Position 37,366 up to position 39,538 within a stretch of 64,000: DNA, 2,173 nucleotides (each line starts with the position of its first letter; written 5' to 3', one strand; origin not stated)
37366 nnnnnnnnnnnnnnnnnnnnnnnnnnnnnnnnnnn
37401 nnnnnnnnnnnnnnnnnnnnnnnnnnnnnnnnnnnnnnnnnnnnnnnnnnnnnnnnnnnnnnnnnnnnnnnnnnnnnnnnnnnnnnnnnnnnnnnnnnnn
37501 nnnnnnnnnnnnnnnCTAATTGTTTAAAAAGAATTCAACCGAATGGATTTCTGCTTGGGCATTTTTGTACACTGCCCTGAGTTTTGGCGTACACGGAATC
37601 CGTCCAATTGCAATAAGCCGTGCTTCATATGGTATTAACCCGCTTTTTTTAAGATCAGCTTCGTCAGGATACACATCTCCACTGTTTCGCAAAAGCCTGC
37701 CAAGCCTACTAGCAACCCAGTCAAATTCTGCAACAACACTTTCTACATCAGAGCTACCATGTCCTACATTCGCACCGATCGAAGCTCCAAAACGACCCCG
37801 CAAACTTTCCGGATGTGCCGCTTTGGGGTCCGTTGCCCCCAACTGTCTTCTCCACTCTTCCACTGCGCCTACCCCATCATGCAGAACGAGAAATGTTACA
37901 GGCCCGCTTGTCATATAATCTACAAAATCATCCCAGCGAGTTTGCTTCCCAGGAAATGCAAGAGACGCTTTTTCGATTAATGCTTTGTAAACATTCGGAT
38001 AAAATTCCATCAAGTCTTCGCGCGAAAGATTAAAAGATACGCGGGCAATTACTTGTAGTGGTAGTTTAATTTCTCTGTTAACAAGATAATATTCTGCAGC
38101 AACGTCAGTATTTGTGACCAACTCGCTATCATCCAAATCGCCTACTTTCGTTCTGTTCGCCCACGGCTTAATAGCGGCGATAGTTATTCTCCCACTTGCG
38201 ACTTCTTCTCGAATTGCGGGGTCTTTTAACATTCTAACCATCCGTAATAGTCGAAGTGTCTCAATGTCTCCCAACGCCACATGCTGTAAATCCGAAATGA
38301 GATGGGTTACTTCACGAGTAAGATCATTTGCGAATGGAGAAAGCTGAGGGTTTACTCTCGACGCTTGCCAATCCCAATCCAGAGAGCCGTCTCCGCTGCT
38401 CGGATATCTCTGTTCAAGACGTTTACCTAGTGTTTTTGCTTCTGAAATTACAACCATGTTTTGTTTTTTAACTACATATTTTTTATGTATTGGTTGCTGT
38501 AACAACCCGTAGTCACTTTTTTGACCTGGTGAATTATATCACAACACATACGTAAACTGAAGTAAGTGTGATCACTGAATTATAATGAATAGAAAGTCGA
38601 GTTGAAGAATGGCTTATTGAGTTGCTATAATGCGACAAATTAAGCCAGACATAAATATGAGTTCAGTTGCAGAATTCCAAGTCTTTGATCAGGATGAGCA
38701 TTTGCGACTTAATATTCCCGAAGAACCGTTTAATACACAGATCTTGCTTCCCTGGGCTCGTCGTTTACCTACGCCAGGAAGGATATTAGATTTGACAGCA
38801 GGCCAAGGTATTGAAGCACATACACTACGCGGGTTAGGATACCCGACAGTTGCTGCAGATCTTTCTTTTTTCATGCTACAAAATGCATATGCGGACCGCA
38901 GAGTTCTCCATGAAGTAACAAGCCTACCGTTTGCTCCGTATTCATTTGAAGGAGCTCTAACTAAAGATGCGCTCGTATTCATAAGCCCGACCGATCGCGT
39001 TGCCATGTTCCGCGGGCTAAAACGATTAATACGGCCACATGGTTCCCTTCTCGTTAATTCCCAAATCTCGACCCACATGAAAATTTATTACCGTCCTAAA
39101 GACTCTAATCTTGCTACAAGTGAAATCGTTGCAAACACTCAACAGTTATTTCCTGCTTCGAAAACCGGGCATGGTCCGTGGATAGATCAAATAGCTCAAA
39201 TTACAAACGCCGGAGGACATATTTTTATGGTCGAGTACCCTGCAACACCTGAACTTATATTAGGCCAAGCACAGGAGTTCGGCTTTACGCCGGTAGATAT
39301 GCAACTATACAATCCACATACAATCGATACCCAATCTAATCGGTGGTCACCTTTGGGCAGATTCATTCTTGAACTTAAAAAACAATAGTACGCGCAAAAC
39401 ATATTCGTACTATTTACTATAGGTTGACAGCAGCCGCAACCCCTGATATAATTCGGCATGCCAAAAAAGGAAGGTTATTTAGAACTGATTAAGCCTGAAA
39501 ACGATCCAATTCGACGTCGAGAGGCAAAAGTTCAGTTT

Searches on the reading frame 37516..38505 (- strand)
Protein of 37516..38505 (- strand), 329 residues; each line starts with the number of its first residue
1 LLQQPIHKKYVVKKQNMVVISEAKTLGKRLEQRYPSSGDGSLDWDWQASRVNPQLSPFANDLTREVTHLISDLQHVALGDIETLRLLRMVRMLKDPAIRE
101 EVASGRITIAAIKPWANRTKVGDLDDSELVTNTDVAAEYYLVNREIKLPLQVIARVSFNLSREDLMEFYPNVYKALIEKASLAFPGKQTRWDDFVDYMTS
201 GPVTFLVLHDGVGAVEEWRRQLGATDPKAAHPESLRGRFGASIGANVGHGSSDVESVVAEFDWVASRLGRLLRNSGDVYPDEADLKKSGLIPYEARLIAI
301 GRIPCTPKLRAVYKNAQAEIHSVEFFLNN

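Call 60: search_protein_families(library=pfam, proteins=[window:37516-38505:-], max_evalue=0.00001)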
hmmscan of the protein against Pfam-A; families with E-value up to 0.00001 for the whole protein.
window:37516-38505:- (329 aa): 1 family
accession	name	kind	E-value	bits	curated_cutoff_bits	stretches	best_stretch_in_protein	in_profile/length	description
PF00334.24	NDK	-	6.5e-18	65.4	27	1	188-262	54-127/135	Nucleoside diphosphate kinase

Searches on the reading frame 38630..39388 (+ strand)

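Call 60: search_protein_families(library=pfam, proteins=[window:38630-39388:+], max_evalue=0.00001)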
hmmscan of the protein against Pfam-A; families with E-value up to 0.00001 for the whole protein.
window:38630-39388:+ (252 aa): 1 family
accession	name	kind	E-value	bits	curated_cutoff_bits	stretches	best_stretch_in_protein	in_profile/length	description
PF08241.18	Methyltransf_11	-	1.1e-06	29.6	21.2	1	53-141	1-94/95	Methyltransferase domain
